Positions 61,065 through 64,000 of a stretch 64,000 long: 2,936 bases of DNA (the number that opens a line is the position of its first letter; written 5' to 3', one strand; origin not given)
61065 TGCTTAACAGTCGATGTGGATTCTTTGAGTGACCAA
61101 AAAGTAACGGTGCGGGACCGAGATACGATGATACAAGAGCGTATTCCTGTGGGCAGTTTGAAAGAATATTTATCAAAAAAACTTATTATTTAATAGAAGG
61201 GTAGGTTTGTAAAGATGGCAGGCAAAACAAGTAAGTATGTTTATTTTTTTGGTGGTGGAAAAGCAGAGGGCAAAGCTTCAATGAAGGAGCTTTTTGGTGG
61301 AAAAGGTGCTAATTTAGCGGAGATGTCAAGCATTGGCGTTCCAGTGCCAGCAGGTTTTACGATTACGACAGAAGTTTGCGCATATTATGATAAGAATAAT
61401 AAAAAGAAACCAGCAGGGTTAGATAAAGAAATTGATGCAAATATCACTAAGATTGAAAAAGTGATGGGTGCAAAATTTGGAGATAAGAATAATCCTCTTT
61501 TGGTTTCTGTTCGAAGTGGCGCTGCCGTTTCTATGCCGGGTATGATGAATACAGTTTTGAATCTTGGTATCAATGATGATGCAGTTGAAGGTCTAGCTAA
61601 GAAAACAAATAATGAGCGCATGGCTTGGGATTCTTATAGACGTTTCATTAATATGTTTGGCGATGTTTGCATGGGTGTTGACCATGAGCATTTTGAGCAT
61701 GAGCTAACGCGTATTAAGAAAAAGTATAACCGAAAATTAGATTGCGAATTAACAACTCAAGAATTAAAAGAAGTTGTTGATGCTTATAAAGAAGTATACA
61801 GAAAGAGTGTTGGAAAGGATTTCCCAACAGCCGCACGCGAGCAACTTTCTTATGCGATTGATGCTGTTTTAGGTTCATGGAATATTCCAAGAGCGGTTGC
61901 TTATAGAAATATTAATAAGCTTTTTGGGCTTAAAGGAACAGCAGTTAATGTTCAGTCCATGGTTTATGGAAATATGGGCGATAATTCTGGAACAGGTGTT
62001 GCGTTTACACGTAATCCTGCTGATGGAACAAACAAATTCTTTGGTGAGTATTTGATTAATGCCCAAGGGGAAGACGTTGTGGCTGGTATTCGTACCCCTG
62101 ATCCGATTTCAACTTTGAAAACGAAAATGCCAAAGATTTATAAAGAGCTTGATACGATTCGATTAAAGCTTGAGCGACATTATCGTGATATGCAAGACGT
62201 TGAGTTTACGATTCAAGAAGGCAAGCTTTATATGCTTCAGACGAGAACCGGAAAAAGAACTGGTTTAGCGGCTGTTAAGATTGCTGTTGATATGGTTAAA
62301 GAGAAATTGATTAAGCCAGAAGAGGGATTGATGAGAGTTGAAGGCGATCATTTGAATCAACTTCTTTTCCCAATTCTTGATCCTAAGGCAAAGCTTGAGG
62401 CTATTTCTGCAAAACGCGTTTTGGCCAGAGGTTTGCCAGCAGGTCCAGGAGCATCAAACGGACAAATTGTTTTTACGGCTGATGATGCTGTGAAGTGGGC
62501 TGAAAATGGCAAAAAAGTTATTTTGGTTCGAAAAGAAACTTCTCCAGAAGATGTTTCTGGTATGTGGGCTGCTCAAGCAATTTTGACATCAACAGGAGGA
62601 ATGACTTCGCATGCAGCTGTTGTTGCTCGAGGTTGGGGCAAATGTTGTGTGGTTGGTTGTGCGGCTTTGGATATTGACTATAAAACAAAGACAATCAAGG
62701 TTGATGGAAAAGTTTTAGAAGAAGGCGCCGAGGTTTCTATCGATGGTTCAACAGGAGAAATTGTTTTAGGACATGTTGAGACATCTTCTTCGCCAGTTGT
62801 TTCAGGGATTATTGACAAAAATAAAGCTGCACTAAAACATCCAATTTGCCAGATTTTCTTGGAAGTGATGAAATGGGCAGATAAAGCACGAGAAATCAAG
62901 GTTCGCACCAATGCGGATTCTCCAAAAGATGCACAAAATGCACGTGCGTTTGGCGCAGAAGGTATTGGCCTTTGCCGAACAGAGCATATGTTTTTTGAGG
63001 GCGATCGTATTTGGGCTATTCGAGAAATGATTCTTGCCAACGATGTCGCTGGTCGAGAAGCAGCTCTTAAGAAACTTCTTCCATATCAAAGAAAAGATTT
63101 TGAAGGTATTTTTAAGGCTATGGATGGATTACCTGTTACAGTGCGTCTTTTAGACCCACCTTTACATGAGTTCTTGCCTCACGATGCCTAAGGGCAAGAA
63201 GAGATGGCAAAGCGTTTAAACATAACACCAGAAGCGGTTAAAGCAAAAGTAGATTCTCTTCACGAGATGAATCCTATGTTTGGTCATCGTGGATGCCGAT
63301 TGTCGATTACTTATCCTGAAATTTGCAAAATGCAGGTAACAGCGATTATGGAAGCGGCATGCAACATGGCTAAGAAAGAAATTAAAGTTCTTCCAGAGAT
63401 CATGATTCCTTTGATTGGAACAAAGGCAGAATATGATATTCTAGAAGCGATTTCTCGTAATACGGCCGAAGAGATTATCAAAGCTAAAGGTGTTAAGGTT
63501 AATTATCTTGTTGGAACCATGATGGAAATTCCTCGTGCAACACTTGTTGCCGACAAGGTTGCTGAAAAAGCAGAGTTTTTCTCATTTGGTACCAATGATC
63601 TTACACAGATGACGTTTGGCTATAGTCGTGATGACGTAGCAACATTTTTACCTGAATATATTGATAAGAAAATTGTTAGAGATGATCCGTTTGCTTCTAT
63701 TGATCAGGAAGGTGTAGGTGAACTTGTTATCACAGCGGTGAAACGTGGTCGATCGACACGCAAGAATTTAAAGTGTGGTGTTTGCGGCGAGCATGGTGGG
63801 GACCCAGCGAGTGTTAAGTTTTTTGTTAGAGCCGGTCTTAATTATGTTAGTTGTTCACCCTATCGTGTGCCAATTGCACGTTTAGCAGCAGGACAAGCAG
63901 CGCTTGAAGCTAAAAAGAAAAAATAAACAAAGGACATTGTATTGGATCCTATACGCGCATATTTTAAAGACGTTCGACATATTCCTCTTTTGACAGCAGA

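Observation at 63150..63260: ppdK interrupted by a single in-frame TAA between conserved motifs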

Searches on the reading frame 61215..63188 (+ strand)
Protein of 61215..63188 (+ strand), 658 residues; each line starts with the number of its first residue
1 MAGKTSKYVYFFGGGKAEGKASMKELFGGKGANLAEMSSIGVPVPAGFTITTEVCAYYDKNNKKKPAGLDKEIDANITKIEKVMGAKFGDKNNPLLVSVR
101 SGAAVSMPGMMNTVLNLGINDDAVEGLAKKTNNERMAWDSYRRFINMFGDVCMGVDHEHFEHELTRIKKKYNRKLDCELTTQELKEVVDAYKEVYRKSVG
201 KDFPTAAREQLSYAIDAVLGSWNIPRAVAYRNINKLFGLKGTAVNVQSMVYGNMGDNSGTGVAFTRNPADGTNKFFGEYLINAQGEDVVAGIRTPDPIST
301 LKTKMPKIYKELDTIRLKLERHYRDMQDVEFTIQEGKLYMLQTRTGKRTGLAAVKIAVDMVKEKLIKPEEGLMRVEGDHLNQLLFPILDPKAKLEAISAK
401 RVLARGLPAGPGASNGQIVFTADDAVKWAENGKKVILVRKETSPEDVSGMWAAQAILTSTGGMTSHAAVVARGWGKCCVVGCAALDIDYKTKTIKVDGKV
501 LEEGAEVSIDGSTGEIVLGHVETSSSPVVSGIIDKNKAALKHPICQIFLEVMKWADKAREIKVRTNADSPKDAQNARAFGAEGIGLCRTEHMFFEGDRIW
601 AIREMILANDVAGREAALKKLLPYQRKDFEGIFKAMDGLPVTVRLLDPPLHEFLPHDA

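Call 6: find_encoding_contigs(protein=window:61215-63188:+, flank=6000, max_places=10)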
Protein window:61215-63188:+ (658 aa): no gene with exactly this product is on record in the collection.

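Call 7: search_protein_families(library=pfam, proteins=[window:61215-63188:+])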
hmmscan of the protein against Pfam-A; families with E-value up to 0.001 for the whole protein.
window:61215-63188:+ (658 aa): 3 families
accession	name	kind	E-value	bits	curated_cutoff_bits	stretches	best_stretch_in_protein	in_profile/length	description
PF01326.24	PPDK_N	-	1.4e-54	186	27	2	25-304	2-226/328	Pyruvate phosphate dikinase, AMP/ATP-binding domain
PF00391.29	PEP-utilizers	-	2.2e-23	82.1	23.1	1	433-514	3-72/72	PEP-utilising enzyme, mobile domain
PF02896.24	PEP-utilizers_C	-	2.9e-21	76.4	22.8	1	549-656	8-95/293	PEP-utilising enzyme, PEP-binding domain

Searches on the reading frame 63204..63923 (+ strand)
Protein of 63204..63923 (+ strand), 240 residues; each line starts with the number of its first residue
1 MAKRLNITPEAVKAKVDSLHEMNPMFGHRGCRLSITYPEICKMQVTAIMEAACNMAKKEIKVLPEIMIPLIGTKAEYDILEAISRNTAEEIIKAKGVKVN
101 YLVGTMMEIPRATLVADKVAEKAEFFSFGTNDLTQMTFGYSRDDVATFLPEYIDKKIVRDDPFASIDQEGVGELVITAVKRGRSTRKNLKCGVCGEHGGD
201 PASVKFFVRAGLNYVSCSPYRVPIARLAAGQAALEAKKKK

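Call 7: search_protein_families(library=pfam, proteins=[window:63204-63923:+])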
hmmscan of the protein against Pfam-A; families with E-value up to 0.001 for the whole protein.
window:63204-63923:+ (240 aa): 1 family
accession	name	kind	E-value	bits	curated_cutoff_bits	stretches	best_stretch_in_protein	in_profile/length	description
PF02896.24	PEP-utilizers_C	-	1.7e-53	182.2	22.8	1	16-232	96-291/293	PEP-utilising enzyme, PEP-binding domain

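Call 10: find_encoding_contigs(protein=window:63204-63923:+, flank=6000, max_places=10)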
Protein window:63204-63923:+ (240 aa): no gene with exactly this product is on record in the collection.

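Call 55: search_protein_representatives(protein=window:63204-63923:+)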
Query: 240 residues. Proteins with E-value up to 0.001 (for the whole library): 15104; up to 1e-10: 7150; up to 1e-30: 1741. The best 150 are listed.
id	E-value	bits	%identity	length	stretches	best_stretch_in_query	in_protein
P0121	6.9e-90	317.3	64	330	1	10-234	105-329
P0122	6.2e-89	314.1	62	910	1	1-234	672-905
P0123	5.4e-87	307.8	60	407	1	10-237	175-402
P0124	1.1e-85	303.5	60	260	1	11-237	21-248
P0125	1.2e-85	303.4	58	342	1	1-235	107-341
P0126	2.3e-85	302.4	58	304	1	1-237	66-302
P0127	4.7e-85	301.4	58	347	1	2-240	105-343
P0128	6.3e-85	301.0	56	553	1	2-238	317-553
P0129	3.3e-84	298.7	58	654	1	1-235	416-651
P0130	4.7e-84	298.2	57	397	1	1-236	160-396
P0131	8.2e-83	294.1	57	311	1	8-237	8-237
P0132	1.2e-82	293.6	57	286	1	4-236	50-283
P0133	1.7e-82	293.1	59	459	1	9-239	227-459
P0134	5.1e-82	291.5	57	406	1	2-237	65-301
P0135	6.9e-82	291.1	54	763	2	9-235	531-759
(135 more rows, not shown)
